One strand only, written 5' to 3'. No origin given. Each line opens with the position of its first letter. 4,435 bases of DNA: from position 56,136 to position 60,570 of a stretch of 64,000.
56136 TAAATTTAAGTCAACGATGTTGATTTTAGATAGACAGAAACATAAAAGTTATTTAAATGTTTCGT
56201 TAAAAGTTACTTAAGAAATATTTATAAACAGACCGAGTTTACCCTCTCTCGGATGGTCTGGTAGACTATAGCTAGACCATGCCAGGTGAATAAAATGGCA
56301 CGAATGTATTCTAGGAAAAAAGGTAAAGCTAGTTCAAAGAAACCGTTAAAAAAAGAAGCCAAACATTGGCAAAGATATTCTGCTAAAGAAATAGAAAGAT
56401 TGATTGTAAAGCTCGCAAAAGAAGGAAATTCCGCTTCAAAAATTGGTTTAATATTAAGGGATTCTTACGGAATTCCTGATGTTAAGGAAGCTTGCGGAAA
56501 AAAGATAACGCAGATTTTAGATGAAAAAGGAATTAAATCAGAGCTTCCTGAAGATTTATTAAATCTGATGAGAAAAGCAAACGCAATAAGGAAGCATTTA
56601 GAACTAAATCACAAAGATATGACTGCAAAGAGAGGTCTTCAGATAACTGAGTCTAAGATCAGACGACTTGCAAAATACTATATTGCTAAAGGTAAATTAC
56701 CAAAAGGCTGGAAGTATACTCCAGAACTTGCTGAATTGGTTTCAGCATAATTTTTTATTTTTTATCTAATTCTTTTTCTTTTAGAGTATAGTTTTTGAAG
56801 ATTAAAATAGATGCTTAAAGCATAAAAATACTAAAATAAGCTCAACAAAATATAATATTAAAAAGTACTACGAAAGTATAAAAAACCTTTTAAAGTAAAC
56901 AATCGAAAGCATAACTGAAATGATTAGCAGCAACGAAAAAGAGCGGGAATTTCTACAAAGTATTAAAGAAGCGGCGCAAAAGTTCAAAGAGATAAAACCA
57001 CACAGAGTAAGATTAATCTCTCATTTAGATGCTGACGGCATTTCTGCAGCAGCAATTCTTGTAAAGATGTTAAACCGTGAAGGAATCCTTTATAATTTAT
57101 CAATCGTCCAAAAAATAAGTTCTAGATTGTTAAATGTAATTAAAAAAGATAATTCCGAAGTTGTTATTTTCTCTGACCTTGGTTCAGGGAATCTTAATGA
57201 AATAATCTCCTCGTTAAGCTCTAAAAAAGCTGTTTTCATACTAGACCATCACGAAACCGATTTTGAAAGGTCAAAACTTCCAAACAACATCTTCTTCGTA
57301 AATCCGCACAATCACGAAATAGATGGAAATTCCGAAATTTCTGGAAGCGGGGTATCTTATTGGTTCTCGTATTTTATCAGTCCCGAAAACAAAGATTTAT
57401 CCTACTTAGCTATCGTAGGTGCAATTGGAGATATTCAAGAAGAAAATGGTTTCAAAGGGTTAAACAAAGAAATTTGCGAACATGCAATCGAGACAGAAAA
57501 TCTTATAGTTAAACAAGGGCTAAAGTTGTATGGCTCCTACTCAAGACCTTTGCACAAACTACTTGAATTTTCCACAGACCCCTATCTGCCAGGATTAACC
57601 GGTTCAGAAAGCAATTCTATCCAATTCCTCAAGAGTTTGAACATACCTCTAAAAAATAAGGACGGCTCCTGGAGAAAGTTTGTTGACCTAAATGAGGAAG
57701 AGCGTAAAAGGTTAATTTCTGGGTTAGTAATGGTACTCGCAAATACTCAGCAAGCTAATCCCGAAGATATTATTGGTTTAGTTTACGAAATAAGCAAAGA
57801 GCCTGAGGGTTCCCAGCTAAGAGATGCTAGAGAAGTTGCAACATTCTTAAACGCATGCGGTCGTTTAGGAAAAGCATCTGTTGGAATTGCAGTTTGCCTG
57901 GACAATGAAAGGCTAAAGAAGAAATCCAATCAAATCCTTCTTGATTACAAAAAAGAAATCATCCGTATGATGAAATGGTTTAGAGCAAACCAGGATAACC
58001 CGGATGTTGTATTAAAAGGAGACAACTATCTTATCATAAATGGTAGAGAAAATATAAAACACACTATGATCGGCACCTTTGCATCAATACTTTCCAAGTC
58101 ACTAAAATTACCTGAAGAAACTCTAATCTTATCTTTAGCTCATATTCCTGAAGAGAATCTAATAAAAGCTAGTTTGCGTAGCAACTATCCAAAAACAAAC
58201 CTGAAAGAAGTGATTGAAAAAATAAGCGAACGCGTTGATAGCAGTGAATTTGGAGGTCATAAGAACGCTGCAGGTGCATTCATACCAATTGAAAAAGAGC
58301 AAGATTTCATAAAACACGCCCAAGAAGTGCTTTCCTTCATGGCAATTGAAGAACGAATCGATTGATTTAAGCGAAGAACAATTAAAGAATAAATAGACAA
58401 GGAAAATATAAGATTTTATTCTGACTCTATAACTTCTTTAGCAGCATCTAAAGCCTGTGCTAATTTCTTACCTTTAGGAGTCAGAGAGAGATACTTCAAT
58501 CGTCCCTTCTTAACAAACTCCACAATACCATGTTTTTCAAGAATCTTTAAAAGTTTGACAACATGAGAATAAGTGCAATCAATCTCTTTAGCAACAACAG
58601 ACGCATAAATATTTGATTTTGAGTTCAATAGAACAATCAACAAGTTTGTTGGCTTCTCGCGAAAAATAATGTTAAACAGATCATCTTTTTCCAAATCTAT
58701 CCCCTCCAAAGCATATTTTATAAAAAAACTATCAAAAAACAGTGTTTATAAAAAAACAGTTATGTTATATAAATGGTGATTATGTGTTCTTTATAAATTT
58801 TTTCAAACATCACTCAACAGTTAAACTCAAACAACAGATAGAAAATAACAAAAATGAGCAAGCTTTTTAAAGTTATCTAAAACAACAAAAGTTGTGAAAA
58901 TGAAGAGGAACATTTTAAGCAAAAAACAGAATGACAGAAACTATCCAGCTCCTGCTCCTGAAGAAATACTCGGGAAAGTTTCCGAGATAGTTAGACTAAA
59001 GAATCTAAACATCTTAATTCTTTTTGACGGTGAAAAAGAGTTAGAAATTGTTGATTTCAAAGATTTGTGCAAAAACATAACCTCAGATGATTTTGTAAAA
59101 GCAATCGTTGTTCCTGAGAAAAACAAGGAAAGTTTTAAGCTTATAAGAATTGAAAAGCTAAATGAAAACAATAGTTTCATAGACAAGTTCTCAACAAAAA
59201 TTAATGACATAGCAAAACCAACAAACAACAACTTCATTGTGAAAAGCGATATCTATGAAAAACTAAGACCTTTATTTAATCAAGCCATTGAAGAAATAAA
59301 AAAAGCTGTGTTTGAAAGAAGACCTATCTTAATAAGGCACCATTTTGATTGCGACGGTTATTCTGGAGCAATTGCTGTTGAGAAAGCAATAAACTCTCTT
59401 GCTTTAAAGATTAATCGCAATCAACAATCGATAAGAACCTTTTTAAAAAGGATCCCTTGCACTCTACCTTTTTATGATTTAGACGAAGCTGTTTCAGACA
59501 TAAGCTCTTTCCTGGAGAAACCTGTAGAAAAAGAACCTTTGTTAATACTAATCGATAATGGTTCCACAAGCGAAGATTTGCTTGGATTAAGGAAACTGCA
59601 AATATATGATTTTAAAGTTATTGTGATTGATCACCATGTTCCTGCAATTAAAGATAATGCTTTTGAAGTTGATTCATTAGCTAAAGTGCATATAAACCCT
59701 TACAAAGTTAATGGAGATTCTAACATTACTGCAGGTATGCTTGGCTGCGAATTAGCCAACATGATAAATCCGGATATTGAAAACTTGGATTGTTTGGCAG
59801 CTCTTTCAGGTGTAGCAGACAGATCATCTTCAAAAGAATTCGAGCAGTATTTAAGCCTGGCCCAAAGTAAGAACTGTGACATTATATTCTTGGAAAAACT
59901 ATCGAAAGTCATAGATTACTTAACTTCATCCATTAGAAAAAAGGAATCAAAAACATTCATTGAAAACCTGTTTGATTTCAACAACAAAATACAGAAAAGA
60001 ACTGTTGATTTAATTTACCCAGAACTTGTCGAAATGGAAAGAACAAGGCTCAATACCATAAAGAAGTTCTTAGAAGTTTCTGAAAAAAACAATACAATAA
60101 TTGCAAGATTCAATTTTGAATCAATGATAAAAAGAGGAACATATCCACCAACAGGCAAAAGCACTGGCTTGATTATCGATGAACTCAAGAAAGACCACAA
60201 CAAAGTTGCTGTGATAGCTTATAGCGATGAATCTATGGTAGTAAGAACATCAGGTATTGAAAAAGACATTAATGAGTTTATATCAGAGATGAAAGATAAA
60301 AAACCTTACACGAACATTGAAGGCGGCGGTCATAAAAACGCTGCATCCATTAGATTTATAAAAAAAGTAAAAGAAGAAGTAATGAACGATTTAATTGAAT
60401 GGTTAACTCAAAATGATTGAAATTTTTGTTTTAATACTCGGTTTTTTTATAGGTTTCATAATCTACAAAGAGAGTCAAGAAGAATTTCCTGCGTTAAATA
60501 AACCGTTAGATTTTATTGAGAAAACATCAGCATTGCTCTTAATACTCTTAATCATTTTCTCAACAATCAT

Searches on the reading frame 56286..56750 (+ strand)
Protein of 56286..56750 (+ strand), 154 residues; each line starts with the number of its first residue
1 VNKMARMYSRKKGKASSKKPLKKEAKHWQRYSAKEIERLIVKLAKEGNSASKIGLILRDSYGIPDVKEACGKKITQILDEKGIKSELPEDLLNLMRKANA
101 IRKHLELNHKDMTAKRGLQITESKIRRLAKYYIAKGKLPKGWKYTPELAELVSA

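Call 52: search_protein_families(library=pfam, proteins=[window:56286-56750:+], max_evalue=0.001)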
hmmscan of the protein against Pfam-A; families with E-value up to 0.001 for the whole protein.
window:56286-56750:+ (154 aa): 2 families
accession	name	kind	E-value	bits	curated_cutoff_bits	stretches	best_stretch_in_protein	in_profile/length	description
PF08069.17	Ribosomal_S13_N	-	1.9e-24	85.9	25.4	1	4-63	1-60/60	Ribosomal S13/S15 N-terminal domain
PF00312.27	Ribosomal_S15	-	5.5e-14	52.5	31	1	78-150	5-79/81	Ribosomal protein S15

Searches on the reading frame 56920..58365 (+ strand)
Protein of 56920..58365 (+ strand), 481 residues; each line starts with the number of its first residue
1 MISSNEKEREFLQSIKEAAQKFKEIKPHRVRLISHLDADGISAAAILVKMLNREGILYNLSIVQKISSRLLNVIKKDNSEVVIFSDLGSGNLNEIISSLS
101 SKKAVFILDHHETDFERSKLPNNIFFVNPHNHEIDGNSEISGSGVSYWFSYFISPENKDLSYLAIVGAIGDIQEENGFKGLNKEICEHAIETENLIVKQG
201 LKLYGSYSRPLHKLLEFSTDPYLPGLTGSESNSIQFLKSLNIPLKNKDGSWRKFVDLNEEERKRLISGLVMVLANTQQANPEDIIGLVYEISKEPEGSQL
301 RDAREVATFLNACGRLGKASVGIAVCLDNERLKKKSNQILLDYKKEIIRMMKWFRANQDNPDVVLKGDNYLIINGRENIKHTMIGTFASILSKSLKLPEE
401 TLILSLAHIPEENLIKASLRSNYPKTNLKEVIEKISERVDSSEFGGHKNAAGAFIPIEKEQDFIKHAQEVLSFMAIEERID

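Call 52: search_protein_families(library=pfam, proteins=[window:56920-58365:+], max_evalue=0.001)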
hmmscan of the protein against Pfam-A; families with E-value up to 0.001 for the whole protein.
window:56920-58365:+ (481 aa): 5 families
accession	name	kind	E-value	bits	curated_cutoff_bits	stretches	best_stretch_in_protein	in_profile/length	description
PF21763.2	DHH_CID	-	3.2e-25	88.8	27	1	203-276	1-73/84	DHH-CID domain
PF02272.25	DHHA1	-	6.4e-10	39.8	25.9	1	375-471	9-100/102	DHHA1 domain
PF01368.27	DHH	-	1e-08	35.9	28.1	1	30-149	2-101/125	DHH family, N-terminal domain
PF02724.19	CDC45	-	0.00016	20.5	34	1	32-111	3-85/624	CDC45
PF18306.6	LDcluster4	-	0.0002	21.5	26.3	1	58-119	74-135/151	SLOG cluster4 family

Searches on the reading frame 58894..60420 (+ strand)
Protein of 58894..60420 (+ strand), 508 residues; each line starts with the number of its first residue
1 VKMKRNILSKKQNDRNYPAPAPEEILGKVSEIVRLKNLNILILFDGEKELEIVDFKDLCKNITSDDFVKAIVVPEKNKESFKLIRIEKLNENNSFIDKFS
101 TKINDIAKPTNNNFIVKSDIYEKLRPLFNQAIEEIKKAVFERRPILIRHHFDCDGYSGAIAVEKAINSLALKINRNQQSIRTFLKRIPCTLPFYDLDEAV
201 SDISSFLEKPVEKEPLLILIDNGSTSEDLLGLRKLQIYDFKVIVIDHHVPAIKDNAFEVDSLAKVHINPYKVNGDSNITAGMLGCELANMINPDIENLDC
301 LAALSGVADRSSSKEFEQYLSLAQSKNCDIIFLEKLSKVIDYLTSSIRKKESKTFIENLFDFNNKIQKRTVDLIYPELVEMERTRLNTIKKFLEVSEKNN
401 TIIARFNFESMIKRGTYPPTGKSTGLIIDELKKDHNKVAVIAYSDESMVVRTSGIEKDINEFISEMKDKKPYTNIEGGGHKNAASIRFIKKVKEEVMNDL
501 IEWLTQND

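Call 52: search_protein_families(library=pfam, proteins=[window:58894-60420:+], max_evalue=0.001)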
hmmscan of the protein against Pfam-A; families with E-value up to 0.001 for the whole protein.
window:58894-60420:+ (508 aa): 2 families
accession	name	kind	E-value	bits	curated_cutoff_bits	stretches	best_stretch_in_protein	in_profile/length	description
PF01368.27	DHH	-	1.1e-07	32.6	28.1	1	145-253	2-79/125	DHH family, N-terminal domain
PF02272.25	DHHA1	-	0.00039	21.3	25.9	1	422-504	16-100/102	DHHA1 domain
